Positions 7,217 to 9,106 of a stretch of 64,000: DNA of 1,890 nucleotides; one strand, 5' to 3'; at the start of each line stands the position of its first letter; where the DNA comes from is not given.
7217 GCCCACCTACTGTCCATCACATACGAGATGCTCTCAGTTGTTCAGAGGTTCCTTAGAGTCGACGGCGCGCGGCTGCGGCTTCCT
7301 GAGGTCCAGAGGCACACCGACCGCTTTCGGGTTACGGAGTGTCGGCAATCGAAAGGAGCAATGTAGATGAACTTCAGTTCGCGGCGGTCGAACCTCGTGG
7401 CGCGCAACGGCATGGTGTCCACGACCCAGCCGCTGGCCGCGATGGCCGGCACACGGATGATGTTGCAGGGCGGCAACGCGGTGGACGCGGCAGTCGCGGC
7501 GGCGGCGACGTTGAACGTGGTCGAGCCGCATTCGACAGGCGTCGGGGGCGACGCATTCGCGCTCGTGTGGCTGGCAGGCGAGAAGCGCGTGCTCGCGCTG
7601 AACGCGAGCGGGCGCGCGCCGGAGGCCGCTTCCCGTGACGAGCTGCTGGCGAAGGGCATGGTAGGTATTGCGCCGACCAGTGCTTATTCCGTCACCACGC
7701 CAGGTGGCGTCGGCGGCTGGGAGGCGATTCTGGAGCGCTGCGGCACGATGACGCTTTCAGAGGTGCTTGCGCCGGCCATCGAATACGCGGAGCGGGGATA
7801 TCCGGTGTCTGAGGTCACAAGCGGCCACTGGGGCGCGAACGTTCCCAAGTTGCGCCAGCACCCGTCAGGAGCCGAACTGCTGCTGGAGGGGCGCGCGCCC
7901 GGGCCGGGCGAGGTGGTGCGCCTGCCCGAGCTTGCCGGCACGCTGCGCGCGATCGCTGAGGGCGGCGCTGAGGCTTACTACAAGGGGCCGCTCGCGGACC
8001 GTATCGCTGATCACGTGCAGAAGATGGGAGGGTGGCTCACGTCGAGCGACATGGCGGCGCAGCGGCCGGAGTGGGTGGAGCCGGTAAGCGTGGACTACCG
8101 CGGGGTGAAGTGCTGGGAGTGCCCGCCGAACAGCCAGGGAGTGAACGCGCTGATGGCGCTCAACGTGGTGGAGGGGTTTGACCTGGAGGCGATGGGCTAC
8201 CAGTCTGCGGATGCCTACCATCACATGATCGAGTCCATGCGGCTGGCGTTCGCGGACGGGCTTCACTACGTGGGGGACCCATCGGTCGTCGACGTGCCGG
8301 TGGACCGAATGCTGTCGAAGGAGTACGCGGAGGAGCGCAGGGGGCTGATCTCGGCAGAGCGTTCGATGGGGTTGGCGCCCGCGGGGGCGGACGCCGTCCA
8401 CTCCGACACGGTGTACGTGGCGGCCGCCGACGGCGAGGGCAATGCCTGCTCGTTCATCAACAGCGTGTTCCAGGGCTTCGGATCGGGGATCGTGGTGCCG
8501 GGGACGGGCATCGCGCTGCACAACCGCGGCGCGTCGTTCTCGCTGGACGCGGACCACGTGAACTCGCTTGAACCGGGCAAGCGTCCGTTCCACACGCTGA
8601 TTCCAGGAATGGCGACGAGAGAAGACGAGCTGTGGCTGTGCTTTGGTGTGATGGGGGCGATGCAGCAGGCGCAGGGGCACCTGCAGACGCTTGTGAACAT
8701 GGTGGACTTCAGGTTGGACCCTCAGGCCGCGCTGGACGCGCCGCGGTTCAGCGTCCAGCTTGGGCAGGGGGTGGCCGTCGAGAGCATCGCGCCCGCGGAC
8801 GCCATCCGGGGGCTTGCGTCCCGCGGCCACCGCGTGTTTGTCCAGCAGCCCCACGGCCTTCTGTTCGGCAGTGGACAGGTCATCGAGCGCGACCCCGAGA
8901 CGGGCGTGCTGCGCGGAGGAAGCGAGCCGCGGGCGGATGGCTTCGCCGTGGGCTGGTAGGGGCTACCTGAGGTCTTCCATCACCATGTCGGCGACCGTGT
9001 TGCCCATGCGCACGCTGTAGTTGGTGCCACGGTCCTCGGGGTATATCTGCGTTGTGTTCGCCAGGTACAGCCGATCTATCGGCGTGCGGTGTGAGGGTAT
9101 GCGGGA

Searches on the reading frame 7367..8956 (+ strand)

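Call 16: search_protein_families(library=pfam, proteins=[window:7367-8956:+], max_evalue=0.0001)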
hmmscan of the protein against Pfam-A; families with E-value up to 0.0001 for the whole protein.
window:7367-8956:+ (530 aa): 1 family
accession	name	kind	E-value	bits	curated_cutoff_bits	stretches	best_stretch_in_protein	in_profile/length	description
PF01019.26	G_glu_transpept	-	4.5e-150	501.3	27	1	30-525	2-512/512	Gamma-glutamyltranspeptidase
